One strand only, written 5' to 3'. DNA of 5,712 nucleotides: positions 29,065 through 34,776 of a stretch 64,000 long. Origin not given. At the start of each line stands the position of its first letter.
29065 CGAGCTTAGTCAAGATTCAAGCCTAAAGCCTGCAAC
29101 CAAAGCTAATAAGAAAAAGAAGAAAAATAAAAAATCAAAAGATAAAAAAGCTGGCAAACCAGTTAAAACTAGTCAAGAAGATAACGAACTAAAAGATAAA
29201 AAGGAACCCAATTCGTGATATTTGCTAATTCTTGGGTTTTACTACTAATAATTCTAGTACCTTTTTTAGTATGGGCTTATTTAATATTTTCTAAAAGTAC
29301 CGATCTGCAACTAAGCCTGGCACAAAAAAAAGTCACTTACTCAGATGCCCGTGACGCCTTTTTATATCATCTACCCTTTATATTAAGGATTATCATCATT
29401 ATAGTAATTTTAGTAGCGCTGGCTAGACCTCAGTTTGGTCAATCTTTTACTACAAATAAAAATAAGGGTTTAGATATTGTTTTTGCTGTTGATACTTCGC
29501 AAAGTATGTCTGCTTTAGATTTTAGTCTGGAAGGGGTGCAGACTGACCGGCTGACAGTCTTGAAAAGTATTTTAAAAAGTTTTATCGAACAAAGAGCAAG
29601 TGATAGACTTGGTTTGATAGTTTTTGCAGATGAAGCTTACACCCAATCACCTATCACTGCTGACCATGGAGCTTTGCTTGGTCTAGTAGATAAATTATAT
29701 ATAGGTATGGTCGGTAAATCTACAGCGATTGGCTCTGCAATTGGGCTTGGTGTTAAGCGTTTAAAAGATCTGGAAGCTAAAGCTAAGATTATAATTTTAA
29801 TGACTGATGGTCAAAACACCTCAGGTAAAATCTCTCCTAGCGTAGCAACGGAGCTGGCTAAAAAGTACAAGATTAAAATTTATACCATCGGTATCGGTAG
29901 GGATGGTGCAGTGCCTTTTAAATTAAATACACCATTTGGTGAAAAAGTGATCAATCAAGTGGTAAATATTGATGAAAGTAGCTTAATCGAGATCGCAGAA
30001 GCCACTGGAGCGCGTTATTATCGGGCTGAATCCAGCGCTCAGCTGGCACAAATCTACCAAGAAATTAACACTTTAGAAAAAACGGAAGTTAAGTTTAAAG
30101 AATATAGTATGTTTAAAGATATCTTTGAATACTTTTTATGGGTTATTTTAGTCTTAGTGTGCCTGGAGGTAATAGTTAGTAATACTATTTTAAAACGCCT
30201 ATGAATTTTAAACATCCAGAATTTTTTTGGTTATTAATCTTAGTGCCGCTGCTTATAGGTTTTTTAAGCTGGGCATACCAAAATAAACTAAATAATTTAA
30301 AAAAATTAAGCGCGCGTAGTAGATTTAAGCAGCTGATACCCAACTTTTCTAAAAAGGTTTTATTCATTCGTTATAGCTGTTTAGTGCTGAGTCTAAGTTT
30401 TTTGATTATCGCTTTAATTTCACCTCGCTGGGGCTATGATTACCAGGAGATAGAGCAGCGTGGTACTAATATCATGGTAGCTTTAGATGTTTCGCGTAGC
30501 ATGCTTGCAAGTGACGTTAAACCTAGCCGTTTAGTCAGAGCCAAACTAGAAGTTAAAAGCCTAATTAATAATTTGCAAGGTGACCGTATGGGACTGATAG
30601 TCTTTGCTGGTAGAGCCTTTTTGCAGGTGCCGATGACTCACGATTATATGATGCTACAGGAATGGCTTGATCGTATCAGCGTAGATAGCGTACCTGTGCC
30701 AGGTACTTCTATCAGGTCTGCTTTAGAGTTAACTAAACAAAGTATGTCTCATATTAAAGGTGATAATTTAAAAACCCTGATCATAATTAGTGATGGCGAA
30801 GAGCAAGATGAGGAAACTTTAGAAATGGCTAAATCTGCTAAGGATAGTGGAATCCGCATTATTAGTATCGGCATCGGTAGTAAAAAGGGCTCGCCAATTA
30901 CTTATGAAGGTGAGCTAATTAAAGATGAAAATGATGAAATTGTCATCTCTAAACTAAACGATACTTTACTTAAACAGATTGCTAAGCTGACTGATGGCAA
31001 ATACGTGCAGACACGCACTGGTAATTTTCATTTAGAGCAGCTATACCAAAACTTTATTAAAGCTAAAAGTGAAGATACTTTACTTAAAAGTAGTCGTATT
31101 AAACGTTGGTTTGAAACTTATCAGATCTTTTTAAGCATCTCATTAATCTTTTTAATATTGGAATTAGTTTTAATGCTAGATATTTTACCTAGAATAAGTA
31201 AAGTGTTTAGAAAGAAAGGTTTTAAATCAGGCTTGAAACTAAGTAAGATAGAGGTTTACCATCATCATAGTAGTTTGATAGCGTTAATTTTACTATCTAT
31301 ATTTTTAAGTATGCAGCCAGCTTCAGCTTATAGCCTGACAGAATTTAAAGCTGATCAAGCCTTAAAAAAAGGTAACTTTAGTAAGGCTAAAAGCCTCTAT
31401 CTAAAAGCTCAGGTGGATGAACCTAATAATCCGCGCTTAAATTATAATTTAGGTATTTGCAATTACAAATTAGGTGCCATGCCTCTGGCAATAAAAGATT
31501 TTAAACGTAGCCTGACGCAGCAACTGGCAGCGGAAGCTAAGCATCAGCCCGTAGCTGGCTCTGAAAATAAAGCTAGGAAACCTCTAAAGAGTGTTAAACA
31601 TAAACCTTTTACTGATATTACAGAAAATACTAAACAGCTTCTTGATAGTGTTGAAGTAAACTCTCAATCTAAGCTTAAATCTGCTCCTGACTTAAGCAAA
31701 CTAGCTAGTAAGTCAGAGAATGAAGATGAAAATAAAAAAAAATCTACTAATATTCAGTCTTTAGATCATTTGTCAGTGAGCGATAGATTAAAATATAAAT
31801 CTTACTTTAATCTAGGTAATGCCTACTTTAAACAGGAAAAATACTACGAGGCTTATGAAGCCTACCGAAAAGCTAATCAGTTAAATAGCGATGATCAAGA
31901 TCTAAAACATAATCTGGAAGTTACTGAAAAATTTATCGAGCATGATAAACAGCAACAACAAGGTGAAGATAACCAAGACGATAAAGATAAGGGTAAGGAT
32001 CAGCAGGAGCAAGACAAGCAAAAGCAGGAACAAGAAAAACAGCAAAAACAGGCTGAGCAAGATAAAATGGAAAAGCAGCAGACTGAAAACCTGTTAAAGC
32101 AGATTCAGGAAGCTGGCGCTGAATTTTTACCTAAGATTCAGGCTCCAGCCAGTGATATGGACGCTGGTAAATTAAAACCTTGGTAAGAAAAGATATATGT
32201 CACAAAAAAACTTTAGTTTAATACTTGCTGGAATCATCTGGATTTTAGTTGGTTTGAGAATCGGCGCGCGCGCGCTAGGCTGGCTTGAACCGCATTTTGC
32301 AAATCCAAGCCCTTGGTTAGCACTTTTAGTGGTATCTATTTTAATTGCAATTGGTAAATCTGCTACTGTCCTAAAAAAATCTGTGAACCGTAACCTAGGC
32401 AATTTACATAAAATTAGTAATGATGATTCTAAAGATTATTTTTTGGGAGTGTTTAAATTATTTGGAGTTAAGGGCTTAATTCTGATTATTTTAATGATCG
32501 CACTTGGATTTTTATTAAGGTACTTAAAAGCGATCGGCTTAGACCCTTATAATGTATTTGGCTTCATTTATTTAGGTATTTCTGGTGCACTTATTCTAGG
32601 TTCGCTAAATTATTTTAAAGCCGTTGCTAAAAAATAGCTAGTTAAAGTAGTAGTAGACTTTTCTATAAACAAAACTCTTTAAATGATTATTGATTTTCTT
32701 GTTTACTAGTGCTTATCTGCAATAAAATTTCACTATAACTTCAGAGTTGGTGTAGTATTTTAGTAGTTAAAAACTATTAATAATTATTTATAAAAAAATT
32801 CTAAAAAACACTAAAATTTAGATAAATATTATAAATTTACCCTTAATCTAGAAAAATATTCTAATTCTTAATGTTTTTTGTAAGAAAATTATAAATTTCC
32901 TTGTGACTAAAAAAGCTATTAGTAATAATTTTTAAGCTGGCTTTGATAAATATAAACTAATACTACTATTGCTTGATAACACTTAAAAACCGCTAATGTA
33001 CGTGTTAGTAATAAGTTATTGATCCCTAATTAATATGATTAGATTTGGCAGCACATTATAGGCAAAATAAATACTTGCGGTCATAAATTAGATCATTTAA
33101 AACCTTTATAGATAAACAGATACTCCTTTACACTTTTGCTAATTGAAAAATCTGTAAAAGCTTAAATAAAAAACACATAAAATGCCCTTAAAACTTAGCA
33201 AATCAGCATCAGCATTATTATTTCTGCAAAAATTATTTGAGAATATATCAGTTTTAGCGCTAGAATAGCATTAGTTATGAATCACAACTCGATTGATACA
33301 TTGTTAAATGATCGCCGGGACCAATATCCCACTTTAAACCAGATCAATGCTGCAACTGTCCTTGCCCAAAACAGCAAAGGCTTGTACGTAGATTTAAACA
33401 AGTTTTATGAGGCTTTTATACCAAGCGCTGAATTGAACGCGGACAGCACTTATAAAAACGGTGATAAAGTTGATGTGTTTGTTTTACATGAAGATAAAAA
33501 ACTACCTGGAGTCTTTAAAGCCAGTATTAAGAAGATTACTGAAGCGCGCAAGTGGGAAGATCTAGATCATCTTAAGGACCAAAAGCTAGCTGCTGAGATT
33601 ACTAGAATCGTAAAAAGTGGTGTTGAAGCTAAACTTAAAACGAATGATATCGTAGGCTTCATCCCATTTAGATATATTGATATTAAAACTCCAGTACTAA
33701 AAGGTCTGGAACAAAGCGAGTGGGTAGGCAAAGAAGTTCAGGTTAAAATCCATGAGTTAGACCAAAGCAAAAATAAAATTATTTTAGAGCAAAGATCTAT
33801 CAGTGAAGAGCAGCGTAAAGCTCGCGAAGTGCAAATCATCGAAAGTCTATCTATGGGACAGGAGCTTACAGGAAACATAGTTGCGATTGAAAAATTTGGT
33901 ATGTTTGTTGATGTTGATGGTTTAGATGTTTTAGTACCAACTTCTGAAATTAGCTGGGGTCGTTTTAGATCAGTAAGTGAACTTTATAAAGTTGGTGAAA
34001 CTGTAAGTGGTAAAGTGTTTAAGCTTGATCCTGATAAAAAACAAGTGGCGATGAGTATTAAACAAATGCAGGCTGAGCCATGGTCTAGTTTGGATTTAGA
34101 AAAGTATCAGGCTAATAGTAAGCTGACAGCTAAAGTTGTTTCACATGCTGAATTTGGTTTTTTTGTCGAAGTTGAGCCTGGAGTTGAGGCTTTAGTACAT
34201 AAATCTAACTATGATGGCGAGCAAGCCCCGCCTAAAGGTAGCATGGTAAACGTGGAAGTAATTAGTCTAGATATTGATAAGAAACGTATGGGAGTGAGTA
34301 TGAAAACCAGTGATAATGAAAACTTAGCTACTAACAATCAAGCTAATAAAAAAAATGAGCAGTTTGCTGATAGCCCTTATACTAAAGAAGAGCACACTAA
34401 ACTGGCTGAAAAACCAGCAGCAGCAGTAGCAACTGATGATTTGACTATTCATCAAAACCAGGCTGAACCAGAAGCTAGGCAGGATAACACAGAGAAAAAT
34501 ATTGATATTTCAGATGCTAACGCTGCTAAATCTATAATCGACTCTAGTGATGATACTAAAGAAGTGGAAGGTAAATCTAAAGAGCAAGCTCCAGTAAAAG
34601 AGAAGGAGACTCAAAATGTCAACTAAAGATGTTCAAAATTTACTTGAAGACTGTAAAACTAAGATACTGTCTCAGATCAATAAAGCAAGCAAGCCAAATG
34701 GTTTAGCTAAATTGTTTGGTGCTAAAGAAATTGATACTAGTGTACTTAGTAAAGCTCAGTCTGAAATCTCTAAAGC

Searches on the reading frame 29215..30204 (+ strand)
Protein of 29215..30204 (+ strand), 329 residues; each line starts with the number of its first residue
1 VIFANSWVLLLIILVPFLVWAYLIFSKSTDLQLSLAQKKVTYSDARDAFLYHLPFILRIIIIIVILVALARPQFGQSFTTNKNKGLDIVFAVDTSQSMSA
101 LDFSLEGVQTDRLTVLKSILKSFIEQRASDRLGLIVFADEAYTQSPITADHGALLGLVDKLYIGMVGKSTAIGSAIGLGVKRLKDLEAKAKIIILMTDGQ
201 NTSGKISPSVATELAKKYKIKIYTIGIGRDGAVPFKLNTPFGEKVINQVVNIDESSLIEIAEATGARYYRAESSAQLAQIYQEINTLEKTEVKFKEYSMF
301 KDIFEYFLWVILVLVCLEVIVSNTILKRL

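Call 26: search_protein_families(library=pfam, proteins=[window:29215-30204:+], max_evalue=0.001)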
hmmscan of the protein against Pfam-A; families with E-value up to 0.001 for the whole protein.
window:29215-30204:+ (329 aa): 3 families
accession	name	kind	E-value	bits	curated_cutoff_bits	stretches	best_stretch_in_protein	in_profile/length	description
PF00092.34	VWA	-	2.1e-22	80.6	23.8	1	87-282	1-173/174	von Willebrand factor type A domain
PF13519.12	VWA_2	-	2.4e-16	60.7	27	1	88-200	1-107/107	von Willebrand factor type A domain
PF06707.17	DUF1194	-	7.9e-05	22.4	27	0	168-246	93-174/206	Protein of unknown function (DUF1194)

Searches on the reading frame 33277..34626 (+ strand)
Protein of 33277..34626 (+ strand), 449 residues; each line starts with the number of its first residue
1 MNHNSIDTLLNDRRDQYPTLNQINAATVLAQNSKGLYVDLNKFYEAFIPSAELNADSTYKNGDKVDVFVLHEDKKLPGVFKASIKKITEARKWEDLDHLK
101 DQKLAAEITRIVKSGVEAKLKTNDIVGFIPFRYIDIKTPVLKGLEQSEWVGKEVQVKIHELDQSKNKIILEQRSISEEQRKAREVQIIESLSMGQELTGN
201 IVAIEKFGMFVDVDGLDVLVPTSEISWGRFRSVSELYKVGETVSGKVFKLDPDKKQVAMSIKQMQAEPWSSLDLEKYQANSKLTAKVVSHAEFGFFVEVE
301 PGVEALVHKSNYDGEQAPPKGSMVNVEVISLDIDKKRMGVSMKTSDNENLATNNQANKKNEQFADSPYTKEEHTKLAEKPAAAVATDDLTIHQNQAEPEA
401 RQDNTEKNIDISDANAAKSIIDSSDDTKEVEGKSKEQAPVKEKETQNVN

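Call 24: search_protein_families(library=pfam, proteins=[window:33277-34626:+], max_evalue=0.01)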
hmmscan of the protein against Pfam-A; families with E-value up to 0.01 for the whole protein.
window:33277-34626:+ (449 aa): 5 families
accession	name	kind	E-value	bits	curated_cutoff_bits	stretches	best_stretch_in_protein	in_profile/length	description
PF00575.29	S1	-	3.1e-41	140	22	4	194-262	5-74/74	S1 RNA binding domain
PF13509.12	S1_2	-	1e-12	48.4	21.8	1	22-73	3-52/61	S1 domain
PF23459.1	S1_RRP5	-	1.3e-05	26.1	27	1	193-260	3-71/72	RRP5 S1 domain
PF08292.18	RNA_pol_Rbc25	-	0.0013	19.5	25.1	1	25-107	4-86/121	RNA polymerase III subunit Rpc25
PF21710.3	Spt6_S1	-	0.0019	18.9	27.5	0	229-263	54-88/91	Spt6, S1/OB domain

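Call 42: find_homologous_proteins(query=window:33277-34626:+, max_evalue=1e-20)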
Query window:33277-34626:+ (449 aa): 269 proteins with E <= 1e-20 among 8000 candidates; the best 120 are listed.
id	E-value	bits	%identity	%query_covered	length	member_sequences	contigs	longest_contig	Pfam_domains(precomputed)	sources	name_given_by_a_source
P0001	3.5e-287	970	100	100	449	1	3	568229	PF00575.30,PF23459.2,PF13509.13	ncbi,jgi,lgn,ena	jgi:ribosomal protein S1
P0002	8.0e-103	363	48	75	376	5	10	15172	PF00575.30,PF13509.13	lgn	-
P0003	1.1e-101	359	47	77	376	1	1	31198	PF00575.30,PF13509.13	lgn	-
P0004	8.2e-101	356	46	81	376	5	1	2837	PF00575.30,PF13509.13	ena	-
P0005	2.0e-100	355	48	76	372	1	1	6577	PF00575.30,PF13509.13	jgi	-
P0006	3.8e-100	354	49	75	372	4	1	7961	PF00575.30,PF13509.13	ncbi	-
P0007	5.8e-98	347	47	76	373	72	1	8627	PF00575.30,PF13509.13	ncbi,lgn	ncbi:MAG: S1 RNA-binding domain-containing protein [bacterium]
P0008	4.5e-93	331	43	77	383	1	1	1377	PF00575.30,PF13509.13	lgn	-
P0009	9.5e-93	330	45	76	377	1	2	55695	PF00575.30,PF23459.2,PF13509.13,PF21710.4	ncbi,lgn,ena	-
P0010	1.4e-92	329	44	78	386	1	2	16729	PF00575.30,PF23459.2,PF13509.13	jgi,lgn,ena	-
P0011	1.7e-92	329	45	83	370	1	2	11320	PF00575.30,PF13509.13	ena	-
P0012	2.6e-92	328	42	83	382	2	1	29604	PF00575.30,PF13509.13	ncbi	-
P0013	4.5e-92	328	42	78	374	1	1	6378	PF00575.30,PF13509.13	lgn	-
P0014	5.9e-92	327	43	82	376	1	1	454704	PF00575.30,PF13509.13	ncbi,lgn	-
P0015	7.6e-92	327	45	75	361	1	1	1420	PF00575.30,PF13509.13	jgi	jgi:small subunit ribosomal protein S1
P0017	1.0e-91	326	44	76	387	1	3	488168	PF00575.30,PF13509.13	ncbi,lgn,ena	-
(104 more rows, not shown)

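Call 44: find_encoding_contigs(protein=P0001, flank=3000, max_places=10)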
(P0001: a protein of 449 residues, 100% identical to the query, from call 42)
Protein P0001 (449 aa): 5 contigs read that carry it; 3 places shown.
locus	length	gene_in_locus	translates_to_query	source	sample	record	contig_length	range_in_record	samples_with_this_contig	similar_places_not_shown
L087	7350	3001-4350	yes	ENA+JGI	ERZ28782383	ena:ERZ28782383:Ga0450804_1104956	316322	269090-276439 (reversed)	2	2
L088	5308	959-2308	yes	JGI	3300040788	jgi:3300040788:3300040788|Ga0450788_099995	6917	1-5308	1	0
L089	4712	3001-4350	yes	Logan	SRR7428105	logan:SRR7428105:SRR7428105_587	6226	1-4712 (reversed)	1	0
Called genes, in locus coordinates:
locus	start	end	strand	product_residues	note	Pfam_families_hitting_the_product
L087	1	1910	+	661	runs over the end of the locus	PF00092:VWA, PF13519:VWA_2, PF13181:TPR_8 (faint), PF13414:TPR_11 (faint), PF13432:TPR_16 (weak), PF00515:TPR_1 (weak), PF07719:TPR_2 (weak)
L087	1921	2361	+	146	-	-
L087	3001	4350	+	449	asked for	PF13509:S1_2 (faint), PF23459:S1_RRP5 (faint), PF00575:S1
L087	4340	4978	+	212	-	-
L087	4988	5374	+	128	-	PF02152:FolB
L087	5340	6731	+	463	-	PF00425:Chorismate_bind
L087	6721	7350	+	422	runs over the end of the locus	PF01063:Aminotran_4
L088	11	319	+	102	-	-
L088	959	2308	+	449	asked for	PF13509:S1_2 (faint), PF23459:S1_RRP5 (faint), PF00575:S1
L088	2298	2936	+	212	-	-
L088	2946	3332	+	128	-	PF02152:FolB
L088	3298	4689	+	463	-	PF00425:Chorismate_bind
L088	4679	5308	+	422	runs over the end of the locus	PF01063:Aminotran_4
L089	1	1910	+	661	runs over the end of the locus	PF00092:VWA, PF13519:VWA_2, PF13181:TPR_8 (faint), PF13414:TPR_11 (faint), PF13432:TPR_16 (weak), PF00515:TPR_1 (weak), PF07719:TPR_2 (weak)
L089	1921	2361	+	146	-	-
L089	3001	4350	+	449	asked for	PF13509:S1_2 (faint), PF23459:S1_RRP5 (faint), PF00575:S1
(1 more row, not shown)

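Call 53: find_encoding_contigs(protein=P0014, flank=10000, max_places=1)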
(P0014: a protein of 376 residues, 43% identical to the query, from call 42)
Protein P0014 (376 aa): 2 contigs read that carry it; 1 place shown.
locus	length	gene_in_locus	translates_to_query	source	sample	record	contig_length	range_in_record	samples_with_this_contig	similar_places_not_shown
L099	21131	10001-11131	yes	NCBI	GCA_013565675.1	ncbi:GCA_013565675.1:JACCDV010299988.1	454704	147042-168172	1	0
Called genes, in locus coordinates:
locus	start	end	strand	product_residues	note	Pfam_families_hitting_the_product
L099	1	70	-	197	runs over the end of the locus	PF03602:Cons_hypoth95, PF05175:MTS, PF09445:Methyltransf_15 (weak)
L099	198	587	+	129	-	PF00072:Response_reg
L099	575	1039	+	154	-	PF01220:DHquinase_II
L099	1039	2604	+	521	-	PF19864:Radical_SAM_N2, PF04055:Radical_SAM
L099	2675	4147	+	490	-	PF04326:SLFN_AlbA_2, PF13749:HATPase_c_4, PF21247:Fic-like_C (weak)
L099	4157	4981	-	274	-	-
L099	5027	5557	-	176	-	-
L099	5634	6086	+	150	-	PF01878:EVE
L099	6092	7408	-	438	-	-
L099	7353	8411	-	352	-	PF00365:PFK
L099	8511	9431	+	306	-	PF00365:PFK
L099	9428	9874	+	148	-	-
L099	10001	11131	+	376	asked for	PF00575:S1 (weak), PF13509:S1_2 (faint), PF00575:S1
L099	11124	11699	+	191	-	-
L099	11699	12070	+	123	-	PF02152:FolB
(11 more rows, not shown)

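Call 54: find_encoding_contigs(protein=P0017, flank=10000, max_places=1)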
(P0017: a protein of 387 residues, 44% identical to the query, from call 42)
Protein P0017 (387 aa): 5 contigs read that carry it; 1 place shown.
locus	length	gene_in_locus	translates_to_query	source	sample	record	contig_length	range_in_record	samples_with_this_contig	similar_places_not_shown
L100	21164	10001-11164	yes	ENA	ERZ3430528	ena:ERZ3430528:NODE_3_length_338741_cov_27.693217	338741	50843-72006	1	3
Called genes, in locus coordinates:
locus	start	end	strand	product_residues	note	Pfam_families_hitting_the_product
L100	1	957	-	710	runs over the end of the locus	PF00682:HMGL-like (faint)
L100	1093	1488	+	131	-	PF00072:Response_reg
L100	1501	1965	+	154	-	PF01220:DHquinase_II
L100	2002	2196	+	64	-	-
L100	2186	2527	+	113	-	PF02452:PemK_toxin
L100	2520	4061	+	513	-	PF19864:Radical_SAM_N2, PF04055:Radical_SAM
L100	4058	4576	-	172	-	-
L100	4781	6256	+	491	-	PF04326:SLFN_AlbA_2, PF13749:HATPase_c_4, PF21247:Fic-like_C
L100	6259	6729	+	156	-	PF01878:EVE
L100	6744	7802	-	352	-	PF00365:PFK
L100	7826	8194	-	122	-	PF01850:PIN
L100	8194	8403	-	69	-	-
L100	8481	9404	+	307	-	PF00365:PFK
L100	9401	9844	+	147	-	-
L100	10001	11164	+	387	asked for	PF13509:S1_2 (faint), PF00575:S1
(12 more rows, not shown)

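Call 55: find_encoding_contigs(protein=P0003, flank=10000, max_places=1)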
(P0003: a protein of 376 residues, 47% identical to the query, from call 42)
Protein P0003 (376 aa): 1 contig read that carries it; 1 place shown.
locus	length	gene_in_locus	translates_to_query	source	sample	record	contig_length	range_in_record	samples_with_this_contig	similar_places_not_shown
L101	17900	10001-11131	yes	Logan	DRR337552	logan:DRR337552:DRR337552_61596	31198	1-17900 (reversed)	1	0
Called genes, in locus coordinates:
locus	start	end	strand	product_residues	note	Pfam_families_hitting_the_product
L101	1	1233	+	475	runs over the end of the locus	PF10459:Peptidase_S46 (faint), PF00089:Trypsin, PF13365:Trypsin_2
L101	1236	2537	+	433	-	PF00089:Trypsin, PF13365:Trypsin_2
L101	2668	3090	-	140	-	-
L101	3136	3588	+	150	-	PF06250:YhcG_C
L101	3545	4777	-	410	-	PF01637:ATPase_2 (weak), PF13173:AAA_14, PF13635:DUF4143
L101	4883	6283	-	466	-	PF00884:Sulfatase, PF01663:Phosphodiest (faint), PF16347:SGSH_C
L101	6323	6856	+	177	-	-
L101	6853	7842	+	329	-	PF07584:BatA (weak), PF00092:VWA, PF13519:VWA_2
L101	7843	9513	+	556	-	PF00092:VWA, PF13519:VWA_2, PF13424:TPR_12 (faint), PF13432:TPR_16 (faint), PF00515:TPR_1, PF07719:TPR_2 (weak), PF13181:TPR_8 (weak), PF13414:TPR_11 (weak), +3 more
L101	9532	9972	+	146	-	-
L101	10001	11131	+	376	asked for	PF00575:S1, PF13509:S1_2 (faint), PF00575:S1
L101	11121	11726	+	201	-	-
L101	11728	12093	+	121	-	PF02152:FolB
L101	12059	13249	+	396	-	PF00425:Chorismate_bind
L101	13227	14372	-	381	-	PF00712:DNA_pol3_beta, PF02767:DNA_pol3_beta_2, PF02768:DNA_pol3_beta_3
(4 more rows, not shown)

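Call 92: find_encoding_contigs(protein=P0002, flank=10000, max_places=1)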
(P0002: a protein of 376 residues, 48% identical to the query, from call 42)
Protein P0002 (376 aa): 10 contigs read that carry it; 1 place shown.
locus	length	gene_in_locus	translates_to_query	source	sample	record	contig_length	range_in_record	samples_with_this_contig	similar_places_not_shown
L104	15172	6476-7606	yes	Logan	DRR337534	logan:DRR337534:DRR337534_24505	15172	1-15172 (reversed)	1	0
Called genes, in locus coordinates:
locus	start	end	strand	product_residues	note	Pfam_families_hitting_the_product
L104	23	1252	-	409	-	PF13173:AAA_14, PF13635:DUF4143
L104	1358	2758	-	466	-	PF00884:Sulfatase, PF01663:Phosphodiest (weak), PF16347:SGSH_C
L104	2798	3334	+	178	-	-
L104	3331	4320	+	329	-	PF07584:BatA (weak), PF00092:VWA, PF13519:VWA_2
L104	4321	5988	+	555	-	PF00092:VWA, PF13519:VWA_2, PF13424:TPR_12 (faint), PF13432:TPR_16 (faint), PF00515:TPR_1, PF07719:TPR_2 (weak), PF13181:TPR_8 (weak), PF13414:TPR_11 (weak), +2 more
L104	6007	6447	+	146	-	-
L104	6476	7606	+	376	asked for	PF00575:S1 (weak), PF13509:S1_2 (faint), PF00575:S1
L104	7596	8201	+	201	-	-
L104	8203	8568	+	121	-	PF02152:FolB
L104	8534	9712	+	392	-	PF00425:Chorismate_bind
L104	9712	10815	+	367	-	-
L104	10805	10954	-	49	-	-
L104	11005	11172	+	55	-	-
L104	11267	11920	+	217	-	-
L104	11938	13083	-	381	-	PF00712:DNA_pol3_beta, PF02767:DNA_pol3_beta_2, PF02768:DNA_pol3_beta_3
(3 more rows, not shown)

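Call 93: find_encoding_contigs(protein=P0009, flank=10000, max_places=1)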
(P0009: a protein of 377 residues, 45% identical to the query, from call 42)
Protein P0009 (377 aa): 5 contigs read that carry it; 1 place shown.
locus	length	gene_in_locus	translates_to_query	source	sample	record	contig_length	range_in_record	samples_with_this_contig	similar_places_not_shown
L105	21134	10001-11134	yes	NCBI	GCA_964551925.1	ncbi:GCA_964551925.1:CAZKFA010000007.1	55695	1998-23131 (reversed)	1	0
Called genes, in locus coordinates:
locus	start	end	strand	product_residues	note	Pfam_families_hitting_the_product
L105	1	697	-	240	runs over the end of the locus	PF03808:Glyco_tran_WecG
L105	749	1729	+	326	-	PF01210:NAD_Gly3P_dh_N, PF07479:NAD_Gly3P_dh_C, PF20618:GPD_NAD_C_bact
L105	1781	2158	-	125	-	PF00216:Bac_DNA_binding, PF18291:HU-HIG (weak)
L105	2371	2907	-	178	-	PF03602:Cons_hypoth95, PF02086:MethyltransfD12 (faint), PF05175:MTS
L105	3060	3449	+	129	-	PF00072:Response_reg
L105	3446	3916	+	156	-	PF01220:DHquinase_II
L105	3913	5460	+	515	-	PF19864:Radical_SAM_N2, PF04055:Radical_SAM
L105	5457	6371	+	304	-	PF00365:PFK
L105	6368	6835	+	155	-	PF01878:EVE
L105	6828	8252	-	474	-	-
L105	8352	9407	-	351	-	PF00365:PFK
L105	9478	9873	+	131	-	-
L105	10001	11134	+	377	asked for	PF13509:S1_2 (faint), PF21710:Spt6_S1 (faint), PF00575:S1, PF23459:S1_RRP5 (weak), PF00575:S1 (weak)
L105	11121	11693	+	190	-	-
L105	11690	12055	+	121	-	PF02152:FolB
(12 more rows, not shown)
